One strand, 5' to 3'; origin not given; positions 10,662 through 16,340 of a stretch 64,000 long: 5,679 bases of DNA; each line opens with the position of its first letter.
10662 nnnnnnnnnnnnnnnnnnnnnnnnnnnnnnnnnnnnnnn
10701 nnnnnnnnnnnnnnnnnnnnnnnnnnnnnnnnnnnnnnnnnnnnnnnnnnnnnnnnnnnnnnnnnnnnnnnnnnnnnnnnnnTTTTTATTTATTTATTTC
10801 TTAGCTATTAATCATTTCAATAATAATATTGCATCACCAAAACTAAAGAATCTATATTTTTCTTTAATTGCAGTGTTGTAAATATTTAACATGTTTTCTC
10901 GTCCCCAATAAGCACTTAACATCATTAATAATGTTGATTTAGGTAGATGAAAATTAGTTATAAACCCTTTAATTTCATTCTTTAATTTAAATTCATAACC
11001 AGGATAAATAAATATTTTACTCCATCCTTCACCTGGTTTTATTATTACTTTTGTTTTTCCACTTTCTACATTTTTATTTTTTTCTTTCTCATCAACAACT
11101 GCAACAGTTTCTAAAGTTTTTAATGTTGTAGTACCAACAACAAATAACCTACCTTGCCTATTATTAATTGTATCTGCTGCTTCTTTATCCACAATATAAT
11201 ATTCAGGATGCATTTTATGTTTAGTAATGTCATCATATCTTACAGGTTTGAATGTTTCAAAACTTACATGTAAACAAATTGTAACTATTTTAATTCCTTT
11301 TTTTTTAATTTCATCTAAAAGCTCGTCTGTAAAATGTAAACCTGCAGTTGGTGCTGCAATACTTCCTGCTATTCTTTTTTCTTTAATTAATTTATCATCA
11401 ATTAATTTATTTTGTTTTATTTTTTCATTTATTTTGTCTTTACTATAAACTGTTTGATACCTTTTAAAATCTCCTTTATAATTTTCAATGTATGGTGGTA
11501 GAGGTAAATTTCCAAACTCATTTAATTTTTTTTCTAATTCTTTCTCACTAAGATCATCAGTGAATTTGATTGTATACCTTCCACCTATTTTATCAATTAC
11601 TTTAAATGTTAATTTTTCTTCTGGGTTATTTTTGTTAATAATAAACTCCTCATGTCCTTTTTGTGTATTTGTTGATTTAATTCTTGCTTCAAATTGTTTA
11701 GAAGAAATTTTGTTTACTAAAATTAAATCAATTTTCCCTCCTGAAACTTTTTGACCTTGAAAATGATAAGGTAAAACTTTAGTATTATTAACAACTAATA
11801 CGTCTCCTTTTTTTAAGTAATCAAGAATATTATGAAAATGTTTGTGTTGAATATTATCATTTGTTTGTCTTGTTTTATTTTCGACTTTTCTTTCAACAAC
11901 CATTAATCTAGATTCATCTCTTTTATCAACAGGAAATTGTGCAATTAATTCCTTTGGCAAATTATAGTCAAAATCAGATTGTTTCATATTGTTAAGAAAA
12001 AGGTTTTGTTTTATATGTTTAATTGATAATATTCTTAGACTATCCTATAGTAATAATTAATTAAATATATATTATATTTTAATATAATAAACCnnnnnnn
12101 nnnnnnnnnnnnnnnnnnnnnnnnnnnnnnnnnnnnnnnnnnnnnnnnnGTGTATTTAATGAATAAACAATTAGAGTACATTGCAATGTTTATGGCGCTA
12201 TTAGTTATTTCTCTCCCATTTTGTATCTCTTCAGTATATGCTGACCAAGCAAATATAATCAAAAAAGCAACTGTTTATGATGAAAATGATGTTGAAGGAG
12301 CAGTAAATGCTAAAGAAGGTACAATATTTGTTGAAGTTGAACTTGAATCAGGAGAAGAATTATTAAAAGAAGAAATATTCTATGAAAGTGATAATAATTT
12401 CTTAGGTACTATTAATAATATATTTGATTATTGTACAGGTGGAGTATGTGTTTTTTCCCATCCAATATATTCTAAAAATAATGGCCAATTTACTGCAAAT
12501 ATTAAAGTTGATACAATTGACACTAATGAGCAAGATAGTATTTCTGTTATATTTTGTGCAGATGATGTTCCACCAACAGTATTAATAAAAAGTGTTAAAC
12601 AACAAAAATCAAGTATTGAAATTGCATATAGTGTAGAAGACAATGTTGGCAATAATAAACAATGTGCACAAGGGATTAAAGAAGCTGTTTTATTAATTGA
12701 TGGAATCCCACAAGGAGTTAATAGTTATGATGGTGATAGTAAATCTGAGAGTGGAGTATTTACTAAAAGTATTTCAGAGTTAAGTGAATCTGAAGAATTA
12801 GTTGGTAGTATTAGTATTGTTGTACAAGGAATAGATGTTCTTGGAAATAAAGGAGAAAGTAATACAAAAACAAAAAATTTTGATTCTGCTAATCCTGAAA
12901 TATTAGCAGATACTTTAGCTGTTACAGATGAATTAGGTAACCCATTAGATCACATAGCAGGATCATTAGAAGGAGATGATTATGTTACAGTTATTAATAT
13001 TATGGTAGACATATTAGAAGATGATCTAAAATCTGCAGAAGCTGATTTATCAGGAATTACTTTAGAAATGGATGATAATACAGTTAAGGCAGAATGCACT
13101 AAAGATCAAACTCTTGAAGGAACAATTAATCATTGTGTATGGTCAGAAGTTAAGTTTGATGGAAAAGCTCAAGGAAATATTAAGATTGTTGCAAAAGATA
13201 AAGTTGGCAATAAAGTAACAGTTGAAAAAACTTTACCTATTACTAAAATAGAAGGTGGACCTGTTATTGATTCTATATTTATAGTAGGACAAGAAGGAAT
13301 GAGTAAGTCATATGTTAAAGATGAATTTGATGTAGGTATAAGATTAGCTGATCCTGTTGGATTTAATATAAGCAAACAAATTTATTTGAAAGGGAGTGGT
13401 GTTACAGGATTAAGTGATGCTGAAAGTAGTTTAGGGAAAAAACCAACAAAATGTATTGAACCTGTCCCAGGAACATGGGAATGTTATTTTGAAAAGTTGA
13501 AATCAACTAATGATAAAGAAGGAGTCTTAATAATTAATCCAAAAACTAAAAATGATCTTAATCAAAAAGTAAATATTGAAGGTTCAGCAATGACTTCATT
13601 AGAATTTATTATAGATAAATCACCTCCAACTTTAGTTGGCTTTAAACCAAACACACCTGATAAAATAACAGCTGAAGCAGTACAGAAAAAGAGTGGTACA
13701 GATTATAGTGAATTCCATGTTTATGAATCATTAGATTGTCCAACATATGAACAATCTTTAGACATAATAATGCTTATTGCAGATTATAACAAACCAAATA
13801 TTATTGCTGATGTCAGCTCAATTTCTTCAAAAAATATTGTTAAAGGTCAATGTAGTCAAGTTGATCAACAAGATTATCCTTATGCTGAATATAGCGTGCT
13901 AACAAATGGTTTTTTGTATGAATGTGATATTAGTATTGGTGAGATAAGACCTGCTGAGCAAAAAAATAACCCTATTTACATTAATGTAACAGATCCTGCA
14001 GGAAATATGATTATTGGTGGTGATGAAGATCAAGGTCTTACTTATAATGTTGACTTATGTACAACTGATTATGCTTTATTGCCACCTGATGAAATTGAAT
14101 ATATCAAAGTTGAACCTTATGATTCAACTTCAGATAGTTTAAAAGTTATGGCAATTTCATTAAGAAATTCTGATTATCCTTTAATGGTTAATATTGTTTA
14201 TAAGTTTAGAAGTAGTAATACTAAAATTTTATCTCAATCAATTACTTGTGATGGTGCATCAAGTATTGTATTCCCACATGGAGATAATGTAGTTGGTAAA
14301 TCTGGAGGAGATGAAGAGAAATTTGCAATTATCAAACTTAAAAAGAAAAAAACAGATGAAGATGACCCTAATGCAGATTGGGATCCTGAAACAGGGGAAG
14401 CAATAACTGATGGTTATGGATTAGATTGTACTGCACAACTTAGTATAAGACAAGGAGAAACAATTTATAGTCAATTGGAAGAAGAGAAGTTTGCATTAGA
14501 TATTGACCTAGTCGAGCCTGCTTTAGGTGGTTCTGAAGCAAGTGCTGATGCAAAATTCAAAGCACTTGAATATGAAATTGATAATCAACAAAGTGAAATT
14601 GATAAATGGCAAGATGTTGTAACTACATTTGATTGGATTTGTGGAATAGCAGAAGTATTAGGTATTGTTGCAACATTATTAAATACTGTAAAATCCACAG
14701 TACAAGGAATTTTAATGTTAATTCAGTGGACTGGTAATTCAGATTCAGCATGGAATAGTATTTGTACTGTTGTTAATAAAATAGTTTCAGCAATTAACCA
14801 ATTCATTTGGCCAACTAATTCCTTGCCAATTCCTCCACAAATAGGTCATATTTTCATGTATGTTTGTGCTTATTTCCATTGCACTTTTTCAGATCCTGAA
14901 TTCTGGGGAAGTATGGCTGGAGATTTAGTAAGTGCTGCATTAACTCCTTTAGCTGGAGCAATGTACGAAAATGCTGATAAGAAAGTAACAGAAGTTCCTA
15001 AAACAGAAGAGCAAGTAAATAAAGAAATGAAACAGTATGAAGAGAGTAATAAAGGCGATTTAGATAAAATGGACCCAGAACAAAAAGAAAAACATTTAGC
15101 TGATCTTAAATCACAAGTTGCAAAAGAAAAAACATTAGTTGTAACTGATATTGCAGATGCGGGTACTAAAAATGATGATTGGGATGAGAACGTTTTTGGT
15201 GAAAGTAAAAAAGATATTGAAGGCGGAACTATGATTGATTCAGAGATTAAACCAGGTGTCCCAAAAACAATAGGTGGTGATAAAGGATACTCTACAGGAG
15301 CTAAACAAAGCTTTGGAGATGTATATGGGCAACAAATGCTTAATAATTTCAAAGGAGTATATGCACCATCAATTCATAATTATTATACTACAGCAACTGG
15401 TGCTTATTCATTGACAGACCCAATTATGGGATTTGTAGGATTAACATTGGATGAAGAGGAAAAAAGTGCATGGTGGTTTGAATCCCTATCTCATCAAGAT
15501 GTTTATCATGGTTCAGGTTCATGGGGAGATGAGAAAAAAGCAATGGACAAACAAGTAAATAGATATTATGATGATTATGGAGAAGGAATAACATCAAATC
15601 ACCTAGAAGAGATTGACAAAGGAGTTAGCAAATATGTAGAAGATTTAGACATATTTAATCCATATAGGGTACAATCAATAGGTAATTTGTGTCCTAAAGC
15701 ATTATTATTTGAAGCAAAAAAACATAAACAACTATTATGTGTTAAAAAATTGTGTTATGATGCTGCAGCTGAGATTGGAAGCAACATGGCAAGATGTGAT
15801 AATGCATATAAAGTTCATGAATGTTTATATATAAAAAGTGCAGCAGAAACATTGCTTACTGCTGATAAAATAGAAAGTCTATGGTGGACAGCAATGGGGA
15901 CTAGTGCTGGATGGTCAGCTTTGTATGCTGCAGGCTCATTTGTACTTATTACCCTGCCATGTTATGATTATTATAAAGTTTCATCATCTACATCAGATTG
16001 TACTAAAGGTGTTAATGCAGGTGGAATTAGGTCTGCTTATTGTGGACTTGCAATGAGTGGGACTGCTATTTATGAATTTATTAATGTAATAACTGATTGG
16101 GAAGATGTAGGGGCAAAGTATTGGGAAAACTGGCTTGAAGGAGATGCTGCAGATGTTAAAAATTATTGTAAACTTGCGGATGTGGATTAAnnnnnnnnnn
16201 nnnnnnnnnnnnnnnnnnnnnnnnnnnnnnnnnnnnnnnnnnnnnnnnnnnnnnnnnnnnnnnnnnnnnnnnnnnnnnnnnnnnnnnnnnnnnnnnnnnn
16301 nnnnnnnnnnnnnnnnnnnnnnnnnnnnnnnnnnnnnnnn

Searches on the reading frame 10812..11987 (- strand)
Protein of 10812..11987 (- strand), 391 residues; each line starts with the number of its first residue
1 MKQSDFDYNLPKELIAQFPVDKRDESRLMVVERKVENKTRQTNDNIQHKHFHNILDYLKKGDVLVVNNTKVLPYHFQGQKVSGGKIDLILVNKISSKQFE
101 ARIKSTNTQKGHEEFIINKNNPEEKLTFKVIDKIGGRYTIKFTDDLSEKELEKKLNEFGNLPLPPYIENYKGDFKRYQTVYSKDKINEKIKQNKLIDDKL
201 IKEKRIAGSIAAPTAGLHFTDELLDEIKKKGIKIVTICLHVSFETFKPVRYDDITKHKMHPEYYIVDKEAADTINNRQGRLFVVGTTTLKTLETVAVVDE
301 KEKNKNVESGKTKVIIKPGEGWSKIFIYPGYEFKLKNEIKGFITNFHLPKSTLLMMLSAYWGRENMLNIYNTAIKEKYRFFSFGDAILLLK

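Call 10: search_protein_families(library=pfam, proteins=[window:10812-11987:-], max_evalue=0.001)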
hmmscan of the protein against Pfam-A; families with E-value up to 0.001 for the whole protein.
window:10812-11987:- (391 aa): 1 family
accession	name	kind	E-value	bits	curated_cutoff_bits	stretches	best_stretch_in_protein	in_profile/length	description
PF02547.20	Queuosine_synth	-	2.9e-105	352.4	25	1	4-389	2-322/322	Queuosine biosynthesis protein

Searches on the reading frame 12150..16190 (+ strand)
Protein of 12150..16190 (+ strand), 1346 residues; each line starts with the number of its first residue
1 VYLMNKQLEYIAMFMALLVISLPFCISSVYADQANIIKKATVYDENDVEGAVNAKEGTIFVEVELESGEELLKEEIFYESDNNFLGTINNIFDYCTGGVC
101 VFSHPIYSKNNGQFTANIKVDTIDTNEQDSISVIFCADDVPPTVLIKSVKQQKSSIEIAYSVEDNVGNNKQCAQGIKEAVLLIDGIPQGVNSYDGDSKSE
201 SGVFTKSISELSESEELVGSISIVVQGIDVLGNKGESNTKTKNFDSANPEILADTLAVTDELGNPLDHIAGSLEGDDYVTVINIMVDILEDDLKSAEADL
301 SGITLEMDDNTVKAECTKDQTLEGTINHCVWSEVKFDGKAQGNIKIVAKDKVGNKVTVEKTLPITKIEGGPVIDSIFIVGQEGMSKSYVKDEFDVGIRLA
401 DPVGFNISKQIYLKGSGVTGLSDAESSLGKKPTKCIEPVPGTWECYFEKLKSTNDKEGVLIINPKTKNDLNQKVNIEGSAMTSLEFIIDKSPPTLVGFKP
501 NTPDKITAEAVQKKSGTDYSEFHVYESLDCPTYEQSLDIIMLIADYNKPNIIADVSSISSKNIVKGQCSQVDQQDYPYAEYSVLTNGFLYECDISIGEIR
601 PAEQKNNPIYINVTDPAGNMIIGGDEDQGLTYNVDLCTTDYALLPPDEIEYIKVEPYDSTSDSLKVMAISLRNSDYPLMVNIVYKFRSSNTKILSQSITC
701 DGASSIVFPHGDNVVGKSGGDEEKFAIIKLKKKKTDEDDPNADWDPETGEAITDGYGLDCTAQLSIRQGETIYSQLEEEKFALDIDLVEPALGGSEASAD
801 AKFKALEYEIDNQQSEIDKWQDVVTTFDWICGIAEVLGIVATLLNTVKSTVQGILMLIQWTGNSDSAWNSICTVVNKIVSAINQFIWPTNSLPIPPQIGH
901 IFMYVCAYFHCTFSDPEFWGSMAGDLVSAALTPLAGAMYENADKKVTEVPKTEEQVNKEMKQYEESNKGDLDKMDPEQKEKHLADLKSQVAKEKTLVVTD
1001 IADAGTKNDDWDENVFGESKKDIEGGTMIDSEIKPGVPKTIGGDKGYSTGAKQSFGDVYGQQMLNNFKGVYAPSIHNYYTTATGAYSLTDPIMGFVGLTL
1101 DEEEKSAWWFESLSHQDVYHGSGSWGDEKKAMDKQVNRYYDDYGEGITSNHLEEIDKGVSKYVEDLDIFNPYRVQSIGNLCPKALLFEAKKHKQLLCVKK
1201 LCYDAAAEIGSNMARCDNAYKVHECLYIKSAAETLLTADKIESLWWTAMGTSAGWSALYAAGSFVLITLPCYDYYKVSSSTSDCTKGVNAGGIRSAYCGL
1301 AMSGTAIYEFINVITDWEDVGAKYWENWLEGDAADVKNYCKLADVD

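Call 9: search_protein_families(library=pfam, proteins=[window:12150-16190:+], max_evalue=0.1)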
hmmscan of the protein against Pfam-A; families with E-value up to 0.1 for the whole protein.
window:12150-16190:+ (1346 aa): 1 family
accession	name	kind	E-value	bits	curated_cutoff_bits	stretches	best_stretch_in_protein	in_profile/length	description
PF13273.12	DUF4064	-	0.0026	18.4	32.1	1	820-858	56-94/102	Protein of unknown function (DUF4064)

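Call 52: search_protein_families(library=ncbifam, proteins=[window:12150-16190:+], max_evalue=0.01)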
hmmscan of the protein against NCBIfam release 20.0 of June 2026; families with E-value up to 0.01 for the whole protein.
window:12150-16190:+ (1346 aa): 1 family
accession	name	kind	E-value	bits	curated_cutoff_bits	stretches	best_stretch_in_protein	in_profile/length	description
TIGR04527.1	mycoplas_twoTM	subfamily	0.0013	18.5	125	1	808-882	124-193/248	MG_279/MG_280 family protein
